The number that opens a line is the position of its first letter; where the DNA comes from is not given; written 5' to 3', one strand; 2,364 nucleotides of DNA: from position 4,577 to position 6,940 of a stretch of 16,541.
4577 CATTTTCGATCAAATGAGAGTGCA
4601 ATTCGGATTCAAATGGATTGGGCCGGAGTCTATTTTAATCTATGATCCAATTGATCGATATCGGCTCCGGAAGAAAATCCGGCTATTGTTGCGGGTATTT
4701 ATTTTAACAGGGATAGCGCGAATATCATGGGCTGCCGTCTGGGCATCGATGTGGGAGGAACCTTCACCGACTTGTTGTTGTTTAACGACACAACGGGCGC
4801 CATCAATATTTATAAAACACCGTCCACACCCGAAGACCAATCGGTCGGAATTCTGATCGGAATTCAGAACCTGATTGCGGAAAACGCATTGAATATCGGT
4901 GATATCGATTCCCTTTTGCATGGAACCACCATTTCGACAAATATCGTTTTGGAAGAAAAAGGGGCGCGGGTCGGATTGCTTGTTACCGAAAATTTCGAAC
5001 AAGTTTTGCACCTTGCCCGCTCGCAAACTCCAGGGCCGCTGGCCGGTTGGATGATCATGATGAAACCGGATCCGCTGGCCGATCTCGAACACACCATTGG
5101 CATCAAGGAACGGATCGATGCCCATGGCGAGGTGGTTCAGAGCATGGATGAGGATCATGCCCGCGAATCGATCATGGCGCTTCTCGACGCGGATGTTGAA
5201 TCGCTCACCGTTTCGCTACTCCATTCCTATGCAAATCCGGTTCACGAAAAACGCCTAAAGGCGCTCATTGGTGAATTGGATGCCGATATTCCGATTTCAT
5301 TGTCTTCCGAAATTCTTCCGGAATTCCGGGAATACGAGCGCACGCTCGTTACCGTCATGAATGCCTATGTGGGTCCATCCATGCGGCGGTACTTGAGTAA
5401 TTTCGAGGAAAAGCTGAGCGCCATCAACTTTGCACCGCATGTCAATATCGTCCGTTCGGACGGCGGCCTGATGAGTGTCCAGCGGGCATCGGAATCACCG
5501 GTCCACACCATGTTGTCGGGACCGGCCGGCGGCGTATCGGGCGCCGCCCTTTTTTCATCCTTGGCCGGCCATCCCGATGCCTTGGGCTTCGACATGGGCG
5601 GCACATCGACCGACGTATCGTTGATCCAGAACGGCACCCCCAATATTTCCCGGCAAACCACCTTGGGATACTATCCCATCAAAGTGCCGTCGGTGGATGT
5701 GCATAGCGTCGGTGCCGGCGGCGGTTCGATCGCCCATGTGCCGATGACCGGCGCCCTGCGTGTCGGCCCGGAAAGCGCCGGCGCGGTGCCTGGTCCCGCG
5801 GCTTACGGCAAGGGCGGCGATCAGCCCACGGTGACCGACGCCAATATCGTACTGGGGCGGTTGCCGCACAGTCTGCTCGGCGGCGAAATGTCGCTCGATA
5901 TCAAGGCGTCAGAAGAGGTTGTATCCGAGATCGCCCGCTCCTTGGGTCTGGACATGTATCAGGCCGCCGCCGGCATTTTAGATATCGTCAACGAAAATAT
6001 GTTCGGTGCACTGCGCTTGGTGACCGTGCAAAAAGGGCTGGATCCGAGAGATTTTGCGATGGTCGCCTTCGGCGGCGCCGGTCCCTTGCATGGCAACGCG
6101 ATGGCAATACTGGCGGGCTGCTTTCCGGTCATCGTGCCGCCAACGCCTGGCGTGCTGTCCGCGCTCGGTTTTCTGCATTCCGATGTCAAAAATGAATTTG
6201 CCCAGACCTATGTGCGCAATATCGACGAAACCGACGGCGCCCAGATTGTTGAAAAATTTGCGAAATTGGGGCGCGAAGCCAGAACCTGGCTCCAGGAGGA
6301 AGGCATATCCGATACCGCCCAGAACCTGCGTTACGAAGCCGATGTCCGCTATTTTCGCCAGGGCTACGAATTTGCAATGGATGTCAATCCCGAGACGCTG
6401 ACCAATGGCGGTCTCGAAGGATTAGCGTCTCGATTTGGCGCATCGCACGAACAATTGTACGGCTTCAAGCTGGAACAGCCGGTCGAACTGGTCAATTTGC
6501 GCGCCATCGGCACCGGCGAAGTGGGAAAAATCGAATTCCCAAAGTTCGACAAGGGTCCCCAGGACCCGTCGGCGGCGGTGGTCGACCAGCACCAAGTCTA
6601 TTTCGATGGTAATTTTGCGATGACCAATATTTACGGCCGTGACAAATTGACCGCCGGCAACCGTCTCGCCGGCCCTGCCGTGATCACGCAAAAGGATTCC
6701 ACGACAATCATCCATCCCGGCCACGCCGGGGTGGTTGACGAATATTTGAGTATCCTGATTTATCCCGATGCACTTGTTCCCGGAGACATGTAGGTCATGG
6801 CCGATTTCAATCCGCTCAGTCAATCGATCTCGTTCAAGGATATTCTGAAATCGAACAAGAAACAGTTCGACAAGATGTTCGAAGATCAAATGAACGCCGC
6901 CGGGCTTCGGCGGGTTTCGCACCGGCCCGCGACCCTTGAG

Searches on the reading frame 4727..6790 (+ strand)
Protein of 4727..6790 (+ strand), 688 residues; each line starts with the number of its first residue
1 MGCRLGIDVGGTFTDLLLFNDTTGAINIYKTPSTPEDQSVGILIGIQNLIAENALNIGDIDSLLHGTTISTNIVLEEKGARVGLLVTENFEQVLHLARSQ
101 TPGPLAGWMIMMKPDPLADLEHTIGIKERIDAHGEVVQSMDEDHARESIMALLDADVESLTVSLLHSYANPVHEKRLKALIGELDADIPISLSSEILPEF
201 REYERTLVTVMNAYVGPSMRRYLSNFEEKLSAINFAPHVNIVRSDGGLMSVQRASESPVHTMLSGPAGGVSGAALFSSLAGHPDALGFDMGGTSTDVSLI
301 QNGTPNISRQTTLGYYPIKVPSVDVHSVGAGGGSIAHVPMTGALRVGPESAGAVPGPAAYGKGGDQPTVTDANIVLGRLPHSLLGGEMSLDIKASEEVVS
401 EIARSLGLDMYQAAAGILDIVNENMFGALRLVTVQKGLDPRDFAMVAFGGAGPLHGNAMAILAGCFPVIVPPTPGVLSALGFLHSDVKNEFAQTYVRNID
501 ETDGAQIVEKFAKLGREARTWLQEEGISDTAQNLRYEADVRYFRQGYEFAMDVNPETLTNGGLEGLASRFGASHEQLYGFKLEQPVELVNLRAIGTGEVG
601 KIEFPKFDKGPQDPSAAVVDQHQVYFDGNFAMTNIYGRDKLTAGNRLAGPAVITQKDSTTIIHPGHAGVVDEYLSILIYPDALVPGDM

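Call 5: search_protein_families(library=pfam, proteins=[window:4727-6790:+], max_evalue=1)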
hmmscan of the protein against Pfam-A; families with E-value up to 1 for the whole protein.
window:4727-6790:+ (688 aa): 6 families
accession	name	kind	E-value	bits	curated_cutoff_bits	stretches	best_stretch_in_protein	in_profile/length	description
PF01968.24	Hydantoinase_A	-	1.1e-93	314.1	22.9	1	205-490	1-290/291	Hydantoinase/oxoprolinase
PF05378.19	Hydant_A_N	-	5.8e-48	163.4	25.2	1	4-182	1-173/176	Hydantoinase/oxoprolinase N-terminal region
PF19278.4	Hydant_A_C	-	4.4e-12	46.2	21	1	504-673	11-185/193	Hydantoinase/oxoprolinase C-terminal domain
PF13941.12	MutL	-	0.0043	16.3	27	1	261-311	220-272/450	MutL protein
PF14450.12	FtsA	-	0.3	11.9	31.8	0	289-306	4-21/127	Cell division protein FtsA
PF01869.26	BcrAD_BadFG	-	0.4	10.6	31.5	0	5-33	1-29/271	BadF/BadG/BcrA/BcrD ATPase family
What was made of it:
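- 4727..6793 (+): hyuA (hydantoinase/oxoprolinase A subunit, 688 aa), translationally coupled upstream partner. Pfam Hydant_A_N, Hydantoinase_A and Hydant_A_C (call 5).
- On Hydantoinase B / oxoprolinase (PF02538), HyuB subunit: hyuA at 4727-6793 with three Hydantoinase_A-family domains (call 5).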

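Call 38: search_protein_families(library=ncbifam, proteins=[window:4727-6790:+], max_evalue=0.001)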
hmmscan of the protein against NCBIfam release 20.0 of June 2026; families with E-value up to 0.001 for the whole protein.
window:4727-6790:+ (688 aa): 3 families
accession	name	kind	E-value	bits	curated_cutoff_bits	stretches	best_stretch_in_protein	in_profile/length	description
NF050156.1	CapLactmsAlpCapA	equivalog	1.7e-154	515.8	1000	1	4-671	2-678/689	caprolactamase subunit alpha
NF042975.2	AcphenoCarb_ApcC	equivalog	7.7e-93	312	1500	1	6-673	12-704/733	acetophenone carboxylase subunit gamma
NF042960.1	AcphenoCarb_ApcA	equivalog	2.5e-62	211.1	1250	1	6-673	5-650/658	acetophenone carboxylase subunit alpha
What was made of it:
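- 4727..6793 (+): Nearest NCBIfam is CapA, far below its cut-off (call 38).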

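Call 77: search_protein_families(library=padloc, proteins=[window:4727-6790:+], max_evalue=0.01)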
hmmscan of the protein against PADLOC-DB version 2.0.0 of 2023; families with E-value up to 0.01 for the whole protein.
window:4727-6790:+ (688 aa): 0 families
